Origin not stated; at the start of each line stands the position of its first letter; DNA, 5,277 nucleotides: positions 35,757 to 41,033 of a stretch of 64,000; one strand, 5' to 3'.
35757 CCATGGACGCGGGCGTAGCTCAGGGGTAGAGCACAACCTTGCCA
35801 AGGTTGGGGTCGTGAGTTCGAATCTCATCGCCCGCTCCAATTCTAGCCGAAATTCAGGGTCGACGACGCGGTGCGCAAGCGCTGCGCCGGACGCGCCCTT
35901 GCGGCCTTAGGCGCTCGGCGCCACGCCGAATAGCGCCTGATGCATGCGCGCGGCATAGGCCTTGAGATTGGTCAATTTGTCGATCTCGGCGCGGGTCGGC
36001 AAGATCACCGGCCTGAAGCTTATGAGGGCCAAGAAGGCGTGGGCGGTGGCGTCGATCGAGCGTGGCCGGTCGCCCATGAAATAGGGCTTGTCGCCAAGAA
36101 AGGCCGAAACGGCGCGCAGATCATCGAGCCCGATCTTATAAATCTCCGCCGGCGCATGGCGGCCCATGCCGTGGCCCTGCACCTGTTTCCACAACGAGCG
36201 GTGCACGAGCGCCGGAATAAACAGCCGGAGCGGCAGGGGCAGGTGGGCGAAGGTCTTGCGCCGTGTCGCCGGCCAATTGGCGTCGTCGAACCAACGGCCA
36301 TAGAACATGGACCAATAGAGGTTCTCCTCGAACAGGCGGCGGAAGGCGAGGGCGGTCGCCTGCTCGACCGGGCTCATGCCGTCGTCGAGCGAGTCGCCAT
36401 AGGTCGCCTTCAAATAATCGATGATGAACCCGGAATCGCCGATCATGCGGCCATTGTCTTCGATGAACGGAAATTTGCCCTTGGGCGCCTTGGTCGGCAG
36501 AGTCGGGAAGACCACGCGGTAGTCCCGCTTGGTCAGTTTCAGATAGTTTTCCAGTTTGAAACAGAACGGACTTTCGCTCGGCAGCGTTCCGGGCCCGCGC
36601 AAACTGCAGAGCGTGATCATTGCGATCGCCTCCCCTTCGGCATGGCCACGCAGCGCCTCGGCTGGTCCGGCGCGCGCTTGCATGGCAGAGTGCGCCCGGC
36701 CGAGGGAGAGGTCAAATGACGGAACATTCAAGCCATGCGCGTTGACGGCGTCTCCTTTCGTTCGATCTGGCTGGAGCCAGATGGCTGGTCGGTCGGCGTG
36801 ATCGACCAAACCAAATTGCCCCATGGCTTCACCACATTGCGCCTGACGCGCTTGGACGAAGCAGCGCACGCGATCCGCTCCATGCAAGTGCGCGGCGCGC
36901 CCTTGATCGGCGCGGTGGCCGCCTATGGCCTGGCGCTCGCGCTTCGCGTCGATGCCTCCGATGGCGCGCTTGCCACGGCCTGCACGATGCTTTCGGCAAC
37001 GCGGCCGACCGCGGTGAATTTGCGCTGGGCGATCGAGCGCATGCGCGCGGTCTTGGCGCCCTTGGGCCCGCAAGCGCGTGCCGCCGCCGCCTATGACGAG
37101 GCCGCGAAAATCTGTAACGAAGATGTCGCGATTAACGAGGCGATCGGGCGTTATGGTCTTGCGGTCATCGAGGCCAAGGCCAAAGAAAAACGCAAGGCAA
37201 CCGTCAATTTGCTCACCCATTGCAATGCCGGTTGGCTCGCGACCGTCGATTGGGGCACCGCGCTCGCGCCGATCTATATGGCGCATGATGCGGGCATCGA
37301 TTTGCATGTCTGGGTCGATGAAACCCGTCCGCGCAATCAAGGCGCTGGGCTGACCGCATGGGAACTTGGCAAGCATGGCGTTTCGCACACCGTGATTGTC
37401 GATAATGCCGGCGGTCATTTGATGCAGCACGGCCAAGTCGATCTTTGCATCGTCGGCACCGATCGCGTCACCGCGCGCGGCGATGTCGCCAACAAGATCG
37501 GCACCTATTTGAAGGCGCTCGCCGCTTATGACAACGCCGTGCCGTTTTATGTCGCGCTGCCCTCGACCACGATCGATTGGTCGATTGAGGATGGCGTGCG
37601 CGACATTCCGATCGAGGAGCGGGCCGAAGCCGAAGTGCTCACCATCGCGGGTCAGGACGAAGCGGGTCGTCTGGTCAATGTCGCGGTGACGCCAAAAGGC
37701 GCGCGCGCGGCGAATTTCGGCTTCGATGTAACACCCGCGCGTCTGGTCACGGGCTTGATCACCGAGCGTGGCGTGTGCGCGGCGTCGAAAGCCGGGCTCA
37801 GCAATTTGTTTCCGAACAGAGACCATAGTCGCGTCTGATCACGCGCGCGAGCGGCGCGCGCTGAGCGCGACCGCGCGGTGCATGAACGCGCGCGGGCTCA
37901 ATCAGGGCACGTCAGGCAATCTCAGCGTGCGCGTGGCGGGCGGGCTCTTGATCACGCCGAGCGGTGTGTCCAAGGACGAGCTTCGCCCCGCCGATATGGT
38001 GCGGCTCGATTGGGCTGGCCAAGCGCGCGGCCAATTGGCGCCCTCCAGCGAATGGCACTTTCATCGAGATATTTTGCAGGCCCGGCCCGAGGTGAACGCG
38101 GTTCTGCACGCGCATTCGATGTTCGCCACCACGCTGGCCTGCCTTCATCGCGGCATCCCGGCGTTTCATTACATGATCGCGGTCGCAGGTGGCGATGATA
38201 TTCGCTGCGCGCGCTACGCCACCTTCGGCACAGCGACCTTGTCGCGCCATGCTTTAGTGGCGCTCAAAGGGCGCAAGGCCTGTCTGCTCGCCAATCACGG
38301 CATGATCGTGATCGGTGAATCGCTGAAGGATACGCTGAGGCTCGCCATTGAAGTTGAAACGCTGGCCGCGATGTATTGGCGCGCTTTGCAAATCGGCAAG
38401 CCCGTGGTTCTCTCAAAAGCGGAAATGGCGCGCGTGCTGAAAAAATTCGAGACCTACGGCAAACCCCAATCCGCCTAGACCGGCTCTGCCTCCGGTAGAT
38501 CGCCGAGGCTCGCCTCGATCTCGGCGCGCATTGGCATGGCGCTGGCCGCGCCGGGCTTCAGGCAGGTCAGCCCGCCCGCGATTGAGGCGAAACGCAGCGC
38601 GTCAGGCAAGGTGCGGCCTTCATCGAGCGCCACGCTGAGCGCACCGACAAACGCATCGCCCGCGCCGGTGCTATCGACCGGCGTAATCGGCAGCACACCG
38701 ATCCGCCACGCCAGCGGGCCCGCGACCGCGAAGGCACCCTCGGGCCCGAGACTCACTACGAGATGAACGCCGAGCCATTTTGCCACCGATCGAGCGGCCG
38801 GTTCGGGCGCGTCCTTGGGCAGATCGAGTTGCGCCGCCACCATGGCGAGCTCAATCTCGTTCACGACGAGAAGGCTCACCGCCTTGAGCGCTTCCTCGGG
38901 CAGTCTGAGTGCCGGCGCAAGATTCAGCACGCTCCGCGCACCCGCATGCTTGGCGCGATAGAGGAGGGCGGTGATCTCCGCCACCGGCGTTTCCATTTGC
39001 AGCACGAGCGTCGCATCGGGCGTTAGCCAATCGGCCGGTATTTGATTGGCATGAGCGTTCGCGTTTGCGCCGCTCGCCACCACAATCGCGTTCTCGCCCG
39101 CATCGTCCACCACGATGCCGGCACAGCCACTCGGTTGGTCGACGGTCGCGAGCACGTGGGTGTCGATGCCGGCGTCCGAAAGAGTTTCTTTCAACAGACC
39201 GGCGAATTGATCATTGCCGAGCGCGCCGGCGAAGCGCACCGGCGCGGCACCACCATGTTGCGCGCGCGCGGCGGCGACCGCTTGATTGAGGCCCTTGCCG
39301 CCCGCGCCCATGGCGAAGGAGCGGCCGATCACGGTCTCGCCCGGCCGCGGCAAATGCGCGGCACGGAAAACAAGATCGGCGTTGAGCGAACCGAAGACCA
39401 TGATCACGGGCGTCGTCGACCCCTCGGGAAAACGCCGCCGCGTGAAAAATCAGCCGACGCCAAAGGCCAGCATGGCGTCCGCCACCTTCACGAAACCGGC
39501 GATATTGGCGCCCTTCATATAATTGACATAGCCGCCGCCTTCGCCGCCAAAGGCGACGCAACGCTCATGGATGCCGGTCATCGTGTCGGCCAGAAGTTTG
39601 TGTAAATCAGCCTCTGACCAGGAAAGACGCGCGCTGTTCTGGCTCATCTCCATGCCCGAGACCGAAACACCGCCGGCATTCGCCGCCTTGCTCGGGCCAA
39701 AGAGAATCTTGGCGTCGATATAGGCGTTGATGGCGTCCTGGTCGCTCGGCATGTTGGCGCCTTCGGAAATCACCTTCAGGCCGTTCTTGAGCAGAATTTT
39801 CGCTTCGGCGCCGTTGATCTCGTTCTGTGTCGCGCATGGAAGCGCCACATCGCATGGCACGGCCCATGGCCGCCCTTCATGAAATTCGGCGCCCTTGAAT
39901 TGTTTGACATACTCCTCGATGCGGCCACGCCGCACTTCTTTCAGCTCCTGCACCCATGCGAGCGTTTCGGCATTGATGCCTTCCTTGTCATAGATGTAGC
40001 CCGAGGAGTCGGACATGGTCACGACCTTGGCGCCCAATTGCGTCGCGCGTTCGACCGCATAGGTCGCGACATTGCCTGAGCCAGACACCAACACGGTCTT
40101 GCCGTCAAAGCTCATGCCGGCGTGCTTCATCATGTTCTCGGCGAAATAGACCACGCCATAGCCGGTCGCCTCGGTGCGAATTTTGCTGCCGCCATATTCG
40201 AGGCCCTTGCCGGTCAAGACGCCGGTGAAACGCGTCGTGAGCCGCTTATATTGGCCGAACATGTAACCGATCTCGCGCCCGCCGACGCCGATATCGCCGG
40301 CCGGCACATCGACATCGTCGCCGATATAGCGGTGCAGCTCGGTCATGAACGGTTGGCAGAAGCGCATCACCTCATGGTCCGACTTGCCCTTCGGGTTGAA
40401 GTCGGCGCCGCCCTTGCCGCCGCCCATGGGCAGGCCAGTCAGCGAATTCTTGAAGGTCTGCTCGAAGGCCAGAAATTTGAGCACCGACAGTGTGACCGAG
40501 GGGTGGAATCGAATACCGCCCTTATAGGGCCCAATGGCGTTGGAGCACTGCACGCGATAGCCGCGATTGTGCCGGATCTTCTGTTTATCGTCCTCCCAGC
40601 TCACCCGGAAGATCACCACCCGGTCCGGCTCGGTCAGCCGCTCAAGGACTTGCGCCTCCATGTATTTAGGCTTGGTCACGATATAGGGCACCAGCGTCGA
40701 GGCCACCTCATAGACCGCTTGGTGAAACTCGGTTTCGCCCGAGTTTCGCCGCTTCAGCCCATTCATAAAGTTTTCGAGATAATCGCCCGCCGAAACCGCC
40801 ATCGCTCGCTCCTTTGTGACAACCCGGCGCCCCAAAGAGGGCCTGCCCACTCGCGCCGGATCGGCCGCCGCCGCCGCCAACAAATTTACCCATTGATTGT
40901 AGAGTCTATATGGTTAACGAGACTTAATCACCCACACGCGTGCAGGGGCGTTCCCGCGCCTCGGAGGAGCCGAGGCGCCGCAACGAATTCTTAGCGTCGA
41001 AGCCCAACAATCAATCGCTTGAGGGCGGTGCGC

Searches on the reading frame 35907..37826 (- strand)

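Call 34: search_protein_families(library=pfam, proteins=[window:35907-37826:-], max_evalue=0.0001)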
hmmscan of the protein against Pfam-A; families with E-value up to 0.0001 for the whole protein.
window:35907-37826:- (639 aa): 4 families
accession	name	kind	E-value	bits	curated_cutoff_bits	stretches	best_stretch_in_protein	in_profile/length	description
PF17172.10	GST_N_4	-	4.3e-25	88.7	30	1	420-517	1-99/99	Glutathione S-transferase N-terminal domain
PF10568.15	Tom37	-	4.5e-17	63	25.1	1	422-539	1-121/124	Outer mitochondrial membrane transport complex protein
PF17171.9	GST_C_6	-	2.3e-15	56.5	28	1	568-628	3-64/64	Glutathione S-transferase, C-terminal domain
PF13417.12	GST_N_3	-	4.9e-08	33.6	22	1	419-478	7-73/75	Glutathione S-transferase, N-terminal domain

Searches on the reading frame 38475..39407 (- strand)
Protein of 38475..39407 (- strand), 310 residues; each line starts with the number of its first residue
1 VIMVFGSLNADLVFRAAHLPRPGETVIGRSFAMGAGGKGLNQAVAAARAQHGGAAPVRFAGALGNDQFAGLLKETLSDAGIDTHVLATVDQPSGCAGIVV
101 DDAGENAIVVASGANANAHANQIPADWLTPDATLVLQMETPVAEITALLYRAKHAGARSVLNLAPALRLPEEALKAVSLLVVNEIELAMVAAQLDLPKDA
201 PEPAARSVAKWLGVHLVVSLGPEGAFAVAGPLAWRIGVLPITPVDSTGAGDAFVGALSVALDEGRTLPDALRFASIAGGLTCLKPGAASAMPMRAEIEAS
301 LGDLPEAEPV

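Call 34: search_protein_families(library=pfam, proteins=[window:38475-39407:-], max_evalue=0.0001)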
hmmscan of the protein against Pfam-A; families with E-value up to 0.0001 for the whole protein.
window:38475-39407:- (310 aa): 1 family
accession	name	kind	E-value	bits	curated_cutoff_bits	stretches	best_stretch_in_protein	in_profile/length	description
PF00294.29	PfkB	-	4.3e-48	164.6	25.8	1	2-292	4-300/302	pfkB family carbohydrate kinase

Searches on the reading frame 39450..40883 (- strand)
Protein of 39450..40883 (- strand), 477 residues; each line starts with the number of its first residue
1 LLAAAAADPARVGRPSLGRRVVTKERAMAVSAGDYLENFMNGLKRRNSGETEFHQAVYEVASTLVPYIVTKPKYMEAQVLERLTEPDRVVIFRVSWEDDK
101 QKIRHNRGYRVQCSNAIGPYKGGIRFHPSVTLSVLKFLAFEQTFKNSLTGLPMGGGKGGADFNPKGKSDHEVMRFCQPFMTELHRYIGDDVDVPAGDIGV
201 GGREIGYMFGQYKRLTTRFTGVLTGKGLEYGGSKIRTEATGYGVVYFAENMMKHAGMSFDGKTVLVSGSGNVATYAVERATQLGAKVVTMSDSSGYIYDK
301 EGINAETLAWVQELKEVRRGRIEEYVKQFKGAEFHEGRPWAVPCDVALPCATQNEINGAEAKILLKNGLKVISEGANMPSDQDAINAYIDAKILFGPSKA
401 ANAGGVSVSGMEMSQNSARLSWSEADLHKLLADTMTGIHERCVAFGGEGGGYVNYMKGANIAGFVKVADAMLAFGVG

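Call 34: search_protein_families(library=pfam, proteins=[window:39450-40883:-], max_evalue=0.0001)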
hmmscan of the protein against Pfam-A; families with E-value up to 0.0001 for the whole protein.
window:39450-40883:- (477 aa): 2 families
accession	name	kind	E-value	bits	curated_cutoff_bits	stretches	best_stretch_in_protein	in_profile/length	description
PF00208.27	ELFV_dehydrog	-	3.7e-84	282.7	23.4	1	231-475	1-241/241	Glutamate/Leucine/Phenylalanine/Valine dehydrogenase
PF02812.23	ELFV_dehydrog_N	-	1.2e-51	174.2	25.3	1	86-213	1-128/129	Glu/Leu/Phe/Val dehydrogenase, dimerisation domain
